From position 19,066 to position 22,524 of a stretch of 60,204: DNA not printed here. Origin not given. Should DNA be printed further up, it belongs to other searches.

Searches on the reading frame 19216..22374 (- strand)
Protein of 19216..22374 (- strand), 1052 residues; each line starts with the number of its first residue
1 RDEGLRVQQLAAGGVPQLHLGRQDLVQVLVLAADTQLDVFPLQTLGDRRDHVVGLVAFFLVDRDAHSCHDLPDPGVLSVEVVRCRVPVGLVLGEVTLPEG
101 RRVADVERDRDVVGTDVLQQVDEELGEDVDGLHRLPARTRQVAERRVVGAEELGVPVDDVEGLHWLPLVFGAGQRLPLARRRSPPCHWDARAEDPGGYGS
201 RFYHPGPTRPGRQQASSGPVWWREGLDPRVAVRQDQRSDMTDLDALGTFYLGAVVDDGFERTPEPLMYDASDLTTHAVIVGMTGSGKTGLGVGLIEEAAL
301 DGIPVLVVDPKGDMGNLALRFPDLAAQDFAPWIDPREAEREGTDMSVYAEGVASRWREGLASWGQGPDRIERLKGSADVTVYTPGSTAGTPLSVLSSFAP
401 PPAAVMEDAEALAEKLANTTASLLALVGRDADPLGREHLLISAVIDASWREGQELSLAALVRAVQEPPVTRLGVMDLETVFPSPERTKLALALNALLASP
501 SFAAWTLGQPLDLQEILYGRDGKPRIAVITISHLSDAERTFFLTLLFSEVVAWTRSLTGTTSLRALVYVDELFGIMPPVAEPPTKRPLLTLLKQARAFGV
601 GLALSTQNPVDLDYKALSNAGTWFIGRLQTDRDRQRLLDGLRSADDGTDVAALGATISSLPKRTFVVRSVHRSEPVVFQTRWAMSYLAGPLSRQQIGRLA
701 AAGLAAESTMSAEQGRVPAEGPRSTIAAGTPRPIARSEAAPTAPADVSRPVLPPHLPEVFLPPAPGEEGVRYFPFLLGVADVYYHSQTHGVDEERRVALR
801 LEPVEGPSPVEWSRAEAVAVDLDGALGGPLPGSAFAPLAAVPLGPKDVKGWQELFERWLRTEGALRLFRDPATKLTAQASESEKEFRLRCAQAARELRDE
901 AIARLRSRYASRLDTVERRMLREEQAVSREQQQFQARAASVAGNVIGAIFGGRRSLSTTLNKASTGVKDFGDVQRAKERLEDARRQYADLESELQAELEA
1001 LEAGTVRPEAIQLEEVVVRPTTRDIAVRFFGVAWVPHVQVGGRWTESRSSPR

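Call 16: search_protein_families(library=pfam, proteins=[window:19216-22374:-], max_evalue=0.0001)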
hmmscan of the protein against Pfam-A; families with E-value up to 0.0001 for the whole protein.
window:19216-22374:- (1052 aa): 1 family
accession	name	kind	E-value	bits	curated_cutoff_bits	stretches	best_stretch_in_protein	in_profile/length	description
PF01935.23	DUF87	-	3.9e-07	30.8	23.2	1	269-318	17-68/220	Helicase HerA, central domain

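Call 62: search_protein_families(library=ncbifam, proteins=[window:19216-22299:-], max_evalue=0.00001)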
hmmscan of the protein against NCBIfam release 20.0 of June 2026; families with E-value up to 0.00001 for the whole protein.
window:19216-22299:- (1027 aa): 3 families
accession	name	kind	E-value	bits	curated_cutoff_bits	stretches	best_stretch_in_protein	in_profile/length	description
TIGR03743.1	SXT_TraD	subfamily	3.3e-07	29.2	366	1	232-289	158-215/636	conjugative transfer system coupling protein TraD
NF053655.1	CedD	equivalog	1.1e-06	27.7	600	0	244-293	216-265/527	DNA-translocating ATPase CedD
NF033849.1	ser_rich_anae_1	subfamily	5.5e-06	24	650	0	565-616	1052-1103/1163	serine-rich protein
